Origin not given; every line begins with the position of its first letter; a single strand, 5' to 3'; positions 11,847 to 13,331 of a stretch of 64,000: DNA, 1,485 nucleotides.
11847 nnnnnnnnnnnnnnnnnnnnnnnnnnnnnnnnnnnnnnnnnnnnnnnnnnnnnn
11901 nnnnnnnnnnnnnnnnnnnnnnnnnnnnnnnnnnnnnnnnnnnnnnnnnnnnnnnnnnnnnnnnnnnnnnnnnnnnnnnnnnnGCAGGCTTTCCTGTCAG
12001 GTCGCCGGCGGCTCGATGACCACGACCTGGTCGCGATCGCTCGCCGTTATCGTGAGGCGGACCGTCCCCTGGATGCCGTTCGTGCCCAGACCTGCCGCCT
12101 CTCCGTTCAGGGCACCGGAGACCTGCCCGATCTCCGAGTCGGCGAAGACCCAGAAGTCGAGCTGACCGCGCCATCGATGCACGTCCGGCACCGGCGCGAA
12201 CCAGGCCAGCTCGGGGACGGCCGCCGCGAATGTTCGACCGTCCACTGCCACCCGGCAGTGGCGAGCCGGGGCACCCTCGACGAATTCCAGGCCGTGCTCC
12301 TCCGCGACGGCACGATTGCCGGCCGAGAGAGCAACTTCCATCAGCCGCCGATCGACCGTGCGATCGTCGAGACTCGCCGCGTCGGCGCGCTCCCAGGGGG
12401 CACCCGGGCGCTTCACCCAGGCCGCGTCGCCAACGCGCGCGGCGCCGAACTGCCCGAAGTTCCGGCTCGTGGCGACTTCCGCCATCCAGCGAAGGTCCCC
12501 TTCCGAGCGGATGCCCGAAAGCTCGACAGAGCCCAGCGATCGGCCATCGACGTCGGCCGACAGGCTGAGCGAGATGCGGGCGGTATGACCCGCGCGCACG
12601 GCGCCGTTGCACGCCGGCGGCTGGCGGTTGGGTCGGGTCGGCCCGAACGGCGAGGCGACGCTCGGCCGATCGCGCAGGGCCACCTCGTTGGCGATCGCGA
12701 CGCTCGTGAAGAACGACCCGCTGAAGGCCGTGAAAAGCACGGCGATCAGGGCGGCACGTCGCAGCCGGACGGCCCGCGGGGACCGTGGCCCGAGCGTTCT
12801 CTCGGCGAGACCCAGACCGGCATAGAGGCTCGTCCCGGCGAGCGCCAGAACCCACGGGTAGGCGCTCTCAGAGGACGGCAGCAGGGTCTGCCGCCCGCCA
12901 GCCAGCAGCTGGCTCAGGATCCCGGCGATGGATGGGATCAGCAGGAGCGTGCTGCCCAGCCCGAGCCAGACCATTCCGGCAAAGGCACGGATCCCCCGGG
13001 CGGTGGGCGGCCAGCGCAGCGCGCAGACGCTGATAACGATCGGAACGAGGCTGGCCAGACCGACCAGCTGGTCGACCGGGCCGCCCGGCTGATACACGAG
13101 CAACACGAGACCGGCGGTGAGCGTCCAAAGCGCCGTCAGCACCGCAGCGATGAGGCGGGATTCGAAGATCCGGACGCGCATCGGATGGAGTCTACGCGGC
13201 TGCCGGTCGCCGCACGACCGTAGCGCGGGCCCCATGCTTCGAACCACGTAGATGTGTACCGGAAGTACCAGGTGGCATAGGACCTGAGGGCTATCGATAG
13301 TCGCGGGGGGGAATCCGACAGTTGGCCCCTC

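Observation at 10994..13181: WYL-domain regulator paired with a polytopic membrane protein of unknown function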

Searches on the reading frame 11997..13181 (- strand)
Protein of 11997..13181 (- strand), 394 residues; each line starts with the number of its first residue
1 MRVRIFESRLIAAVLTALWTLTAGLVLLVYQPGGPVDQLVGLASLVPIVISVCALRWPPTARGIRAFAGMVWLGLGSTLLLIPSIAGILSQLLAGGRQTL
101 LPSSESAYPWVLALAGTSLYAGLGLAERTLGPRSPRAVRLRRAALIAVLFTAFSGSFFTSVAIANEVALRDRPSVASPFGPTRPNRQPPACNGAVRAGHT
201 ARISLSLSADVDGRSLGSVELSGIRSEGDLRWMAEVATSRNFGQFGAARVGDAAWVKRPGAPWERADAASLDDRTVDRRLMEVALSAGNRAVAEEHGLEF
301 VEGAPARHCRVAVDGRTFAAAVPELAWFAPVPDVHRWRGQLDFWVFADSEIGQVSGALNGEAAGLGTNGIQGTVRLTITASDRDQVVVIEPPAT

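Call 3: search_protein_families(library=pfam, proteins=[window:11997-13181:-], max_evalue=0.01)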
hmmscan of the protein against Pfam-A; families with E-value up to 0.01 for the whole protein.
window:11997-13181:- (394 aa): 0 families

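Call 5: find_homologous_proteins(query=window:11997-13181:-)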
Query window:11997-13181:- (394 aa): 254 proteins with E <= 0.001 among 8000 candidates; the best 120 are listed.
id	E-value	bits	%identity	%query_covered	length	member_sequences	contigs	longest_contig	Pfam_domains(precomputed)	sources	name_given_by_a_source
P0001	1.1e-251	852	100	100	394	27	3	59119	-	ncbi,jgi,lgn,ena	-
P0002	6.0e-173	593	69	100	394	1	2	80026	-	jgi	jgi:hypothetical protein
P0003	9.2e-162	556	65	99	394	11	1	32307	-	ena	-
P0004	2.2e-156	539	63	100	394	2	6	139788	-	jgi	jgi:hypothetical protein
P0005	5.0e-143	495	58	99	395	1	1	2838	-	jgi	jgi:hypothetical protein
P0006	3.8e-142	492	59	99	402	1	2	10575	-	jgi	jgi:hypothetical protein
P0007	7.1e-142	491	57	99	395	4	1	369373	-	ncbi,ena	-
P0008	7.0e-141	488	56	100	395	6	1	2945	-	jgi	-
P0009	3.2e-138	479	56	99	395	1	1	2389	-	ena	-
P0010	5.4e-138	478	56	100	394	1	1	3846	-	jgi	jgi:hypothetical protein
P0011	1.4e-136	473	57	99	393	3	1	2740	-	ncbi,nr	ncbi:MAG TPA: hypothetical protein VK656_05930 [Candidatus Acidoferrum sp.]|nr:hypothetical protein 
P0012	1.1e-133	464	57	99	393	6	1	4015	-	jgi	jgi:hypothetical protein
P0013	6.2e-133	461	56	99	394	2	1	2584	-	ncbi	ncbi:MAG TPA: hypothetical protein VGC90_00015 [Candidatus Limnocylindrales bacterium]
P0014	4.0e-132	459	57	99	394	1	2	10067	-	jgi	jgi:hypothetical protein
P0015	1.0e-131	457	55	100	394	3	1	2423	-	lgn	-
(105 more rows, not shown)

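Call 6: search_protein_families(library=ncbifam, proteins=[window:11997-13181:-], max_evalue=0.01)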
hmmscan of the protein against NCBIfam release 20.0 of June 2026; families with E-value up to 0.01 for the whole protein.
window:11997-13181:- (394 aa): 0 families

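Call 8: find_related_loci(query=A1, collection=genome_contigs, flank=8000)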
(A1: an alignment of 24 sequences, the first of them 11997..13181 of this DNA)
Query A1 (394 aa) in genome_contigs; peptide patterns used: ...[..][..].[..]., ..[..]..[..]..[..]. (x = any residue, [..] = any of these).
552 stretches matched a pattern; 346 encode a relative of the query (tblastn E <= 1e-3); the best 80 are kept; 80 distinct loci.
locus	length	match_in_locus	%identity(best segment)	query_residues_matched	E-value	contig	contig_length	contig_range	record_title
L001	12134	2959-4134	65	1-392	6e-162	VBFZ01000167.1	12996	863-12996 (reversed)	MAG: Chloroflexi bacterium isolate CF_65 14_0903_02_30cm_scaffold_5384, whole genome shotgun sequence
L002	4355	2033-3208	63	1-392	3e-161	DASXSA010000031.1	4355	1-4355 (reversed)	MAG TPA_asm: Candidatus Limnocylindrales bacterium isolate SMAG_U4654 k141_872139, whole genome shotgun sequence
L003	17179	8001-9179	56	1-392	2e-141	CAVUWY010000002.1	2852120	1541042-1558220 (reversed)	MAG: uncultured Chloroflexia bacterium isolate MFD06435.bin.2.45 genome assembly, contig: contig_37824, whole genome sho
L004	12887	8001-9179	54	1-393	8e-135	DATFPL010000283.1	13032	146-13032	MAG TPA_asm: Candidatus Limnocylindrales bacterium isolate SMAG_U9302 k141_833141, whole genome shotgun sequence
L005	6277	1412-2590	58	1-393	2e-133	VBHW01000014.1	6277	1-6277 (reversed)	MAG: Chloroflexi bacterium isolate CF_114 14_1009_16_30cm_scaffold_31926, whole genome shotgun sequence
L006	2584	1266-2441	56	1-392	8e-139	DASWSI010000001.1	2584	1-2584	MAG TPA_asm: Candidatus Limnocylindrales bacterium isolate SMAG_U3545 k141_1786914, whole genome shotgun sequence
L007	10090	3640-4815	53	1-392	3e-130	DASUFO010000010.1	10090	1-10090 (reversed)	MAG TPA_asm: Candidatus Limnocylindrales bacterium isolate SMAG_U1381 k141_703119, whole genome shotgun sequence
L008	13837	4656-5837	54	1-394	1e-129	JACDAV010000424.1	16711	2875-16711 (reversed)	MAG: Chloroflexota bacterium isolate MGR_bin265 SD2897-2912_k127_7862330, whole genome shotgun sequence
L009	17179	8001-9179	52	1-393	6e-129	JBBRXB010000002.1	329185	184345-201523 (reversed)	MAG: Candidatus Limnocylindrales bacterium isolate La4_metabat2.136 La4_metabat2.136_K_1251709_L_329185_cov_36.0521, who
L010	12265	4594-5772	51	1-393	5e-128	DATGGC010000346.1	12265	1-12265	MAG TPA_asm: Candidatus Limnocylindrales bacterium isolate SMAG_U9744 k141_806480, whole genome shotgun sequence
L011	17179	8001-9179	52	1-393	2e-127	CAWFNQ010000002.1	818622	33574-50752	MAG: uncultured Chloroflexia bacterium isolate MFD03975.bin.2.115 genome assembly, contig: contig_29836, whole genome sh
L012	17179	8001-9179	51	1-393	2e-127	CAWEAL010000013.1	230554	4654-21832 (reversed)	MAG: uncultured Chloroflexia bacterium isolate MFD01299.bin.2.25 genome assembly, contig: contig_82381, whole genome sho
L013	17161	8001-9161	51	6-392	2e-127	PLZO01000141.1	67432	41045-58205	MAG: Chloroflexi bacterium isolate palsa_1068 73.20120700_P3D.134_contig_11321, whole genome shotgun sequence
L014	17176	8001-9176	52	1-392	7e-127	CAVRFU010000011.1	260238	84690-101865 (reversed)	MAG: uncultured Chloroflexia bacterium isolate MFD00392.bin.2.99 genome assembly, contig: contig_44577, whole genome sho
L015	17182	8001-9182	51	1-394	6e-127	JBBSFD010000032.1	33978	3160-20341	MAG: Candidatus Limnocylindrales bacterium isolate LS1_sbin.78 LS1_sbin.78_K_1277559_L_33978_cov_13.6097, whole genome s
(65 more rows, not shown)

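Call 18: predict_structure(alignment_id=A1)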
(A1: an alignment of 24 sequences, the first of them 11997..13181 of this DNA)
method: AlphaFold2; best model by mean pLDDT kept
length: 394 residues; sequences in the alignment: 24
mean_pLDDT: 86.1   pTM: 0.63
mean pLDDT of the five models: 86.1, 85.9, 85.6, 83.3, 82.9
residues with pLDDT >= 90: 194; 70-90: 162; 50-70: 37; < 50: 1
segments of 3 or more residues with pLDDT < 50: none
pLDDT, mean of each block of 10 residues (from residue 1): 81 92 78 69 87 89 84 90 78 57 66 91 90 84 93 87 73 71 81 89 95 94 92 93 94 92 89 82 90 86 86 94 91 93 94 95 91 96 85 78
secondary structure, 60 per line:
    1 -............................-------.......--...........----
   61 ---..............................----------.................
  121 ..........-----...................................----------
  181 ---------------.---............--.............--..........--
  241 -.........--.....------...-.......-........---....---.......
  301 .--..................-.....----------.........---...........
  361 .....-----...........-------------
elements in order: H2-29 H37-43 H46-56 H64-93 H104-130 H136-170 E200-211 E214-226 E229-238 E242-250 E253-257 E264-266 H268-274 H276-283 H287-290 E294-301 E304-314 H315-321 H323-327 E338-346 E350-361 H362-365 E371-381

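Call 28: search_protein_families(library=padloc, proteins=[window:11997-13181:-], max_evalue=0.01)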
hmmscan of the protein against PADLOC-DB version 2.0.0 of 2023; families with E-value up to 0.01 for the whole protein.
window:11997-13181:- (394 aa): 0 families

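Call 30: search_protein_representatives(alignment_id=A1)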
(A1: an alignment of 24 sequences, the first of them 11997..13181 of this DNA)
Query: 24 sequences, 394 profile positions. Proteins with E-value up to 0.001 (for the whole library): 420; up to 1e-10: 333; up to 1e-30: 174. The best 150 are listed.
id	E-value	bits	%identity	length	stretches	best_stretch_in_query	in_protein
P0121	6.8e-169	578.1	-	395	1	1-393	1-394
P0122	3.6e-151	519.7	-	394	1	1-393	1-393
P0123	1.7e-146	504.4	-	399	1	1-393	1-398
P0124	2.2e-125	434.8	-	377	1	25-393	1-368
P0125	1.4e-122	425.6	-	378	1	1-288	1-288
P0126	2.4e-110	385.3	-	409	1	1-394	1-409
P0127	2.5e-107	375.4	-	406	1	1-390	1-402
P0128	1.9e-104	365.8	-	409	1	1-393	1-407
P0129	2.0e-104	365.8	-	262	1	134-393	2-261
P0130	3.7e-102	358.3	-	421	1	3-393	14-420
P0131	7.9e-101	354.0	-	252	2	56-224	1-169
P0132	6.8e-99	347.6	-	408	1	1-390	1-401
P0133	7.1e-99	347.5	-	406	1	1-393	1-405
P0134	2.4e-98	345.8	-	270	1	125-393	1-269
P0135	4.5e-98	344.9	-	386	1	9-393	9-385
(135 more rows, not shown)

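Call 33: find_related_loci(query=A2, collection=metagenome_contigs, flank=6000)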
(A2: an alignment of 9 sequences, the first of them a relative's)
Query A2 (390 aa) in metagenome_contigs; peptide patterns used: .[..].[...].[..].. (x = any residue, [..] = any of these).
74 stretches matched a pattern; 21 encode a relative of the query (tblastn E <= 1e-3); 21 distinct loci.
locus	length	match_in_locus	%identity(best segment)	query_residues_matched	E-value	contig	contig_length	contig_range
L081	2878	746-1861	36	1-389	3e-49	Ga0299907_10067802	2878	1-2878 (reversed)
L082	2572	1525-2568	38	38-370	3e-47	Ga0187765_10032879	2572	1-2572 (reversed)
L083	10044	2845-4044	33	5-380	1e-45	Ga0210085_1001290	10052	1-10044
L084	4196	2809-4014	34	9-386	2e-44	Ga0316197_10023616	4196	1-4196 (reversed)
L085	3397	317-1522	34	9-386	2e-44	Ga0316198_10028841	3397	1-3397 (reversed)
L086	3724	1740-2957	37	9-388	1e-43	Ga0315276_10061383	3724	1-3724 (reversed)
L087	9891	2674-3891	34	9-390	4e-42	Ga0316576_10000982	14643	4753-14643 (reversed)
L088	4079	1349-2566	35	9-388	2e-39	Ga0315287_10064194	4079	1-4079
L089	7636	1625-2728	34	38-382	7e-39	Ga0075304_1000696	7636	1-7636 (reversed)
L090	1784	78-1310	30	3-389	5e-39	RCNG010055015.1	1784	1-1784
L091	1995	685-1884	32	9-386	1e-38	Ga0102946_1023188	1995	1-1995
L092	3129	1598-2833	33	3-390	4e-38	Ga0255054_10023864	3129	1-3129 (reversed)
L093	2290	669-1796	36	37-388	3e-38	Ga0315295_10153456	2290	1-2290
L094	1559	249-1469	34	9-388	2e-38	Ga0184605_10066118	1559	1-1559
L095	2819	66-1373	33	12-390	4e-35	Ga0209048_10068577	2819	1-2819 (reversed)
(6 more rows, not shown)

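Call 46: search_solved_structures(query=A1, max_evalue=10)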
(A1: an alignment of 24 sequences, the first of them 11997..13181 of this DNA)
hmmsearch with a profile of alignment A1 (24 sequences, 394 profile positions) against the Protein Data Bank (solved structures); distinct sequences matched with E-value up to 10: 0.

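Call 69: find_encoding_contigs(protein=window:11997-13181:-, flank=10000, max_places=3)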
Protein window:11997-13181:- (394 aa): 15 contigs read that carry it; 3 places shown.
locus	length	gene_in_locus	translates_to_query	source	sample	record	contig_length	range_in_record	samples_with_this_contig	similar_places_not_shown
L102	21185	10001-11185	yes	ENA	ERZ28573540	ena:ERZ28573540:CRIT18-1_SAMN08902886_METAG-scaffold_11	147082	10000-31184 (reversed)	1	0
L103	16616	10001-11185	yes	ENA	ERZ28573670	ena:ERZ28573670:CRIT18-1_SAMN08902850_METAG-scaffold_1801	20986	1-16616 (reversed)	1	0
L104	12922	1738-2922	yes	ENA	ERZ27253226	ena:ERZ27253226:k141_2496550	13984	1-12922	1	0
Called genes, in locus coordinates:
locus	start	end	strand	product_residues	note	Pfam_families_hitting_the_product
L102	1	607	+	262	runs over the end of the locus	PF01551:Peptidase_M23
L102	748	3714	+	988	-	PF12728:HTH_17, PF01590:GAF, PF13185:GAF_2, PF13492:GAF_3, PF01590:GAF, PF13185:GAF_2, PF01590:GAF, PF13185:GAF_2, +7 more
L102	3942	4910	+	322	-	PF01476:LysM (faint), PF01522:Polysacc_deac_1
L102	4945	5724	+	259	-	PF07722:Peptidase_C26, PF00117:GATase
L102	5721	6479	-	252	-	PF00005:ABC_tran, PF02463:SMC_N (faint), PF13304:AAA_21 (weak)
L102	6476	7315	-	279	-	PF00528:BPD_transp_1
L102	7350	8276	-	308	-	PF00497:SBP_bac_3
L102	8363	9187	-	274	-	PF01887:SAM_HAT_N, PF20257:SAM_HAT_C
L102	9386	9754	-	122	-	-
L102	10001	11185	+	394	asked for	-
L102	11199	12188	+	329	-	PF08279:HTH_11 (weak), PF13280:WYL, PF25583:WCX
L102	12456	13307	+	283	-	PF00188:CAP (weak)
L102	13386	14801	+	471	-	PF01966:HD (weak), PF19276:HD_assoc_2 (weak)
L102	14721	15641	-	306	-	PF01551:Peptidase_M23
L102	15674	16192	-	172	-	PF06210:DUF1003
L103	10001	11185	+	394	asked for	-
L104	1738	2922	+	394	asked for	-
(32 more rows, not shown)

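Call 82: find_related_loci(query=A1, collection=viral_contigs, flank=5000)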
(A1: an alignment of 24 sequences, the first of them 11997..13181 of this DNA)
Query A1 (394 aa) in viral_contigs; peptide patterns used: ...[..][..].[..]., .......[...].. (x = any residue, [..] = any of these).
52 stretches matched a pattern, but none encodes a relative of the query by tblastn (E <= 1e-3).
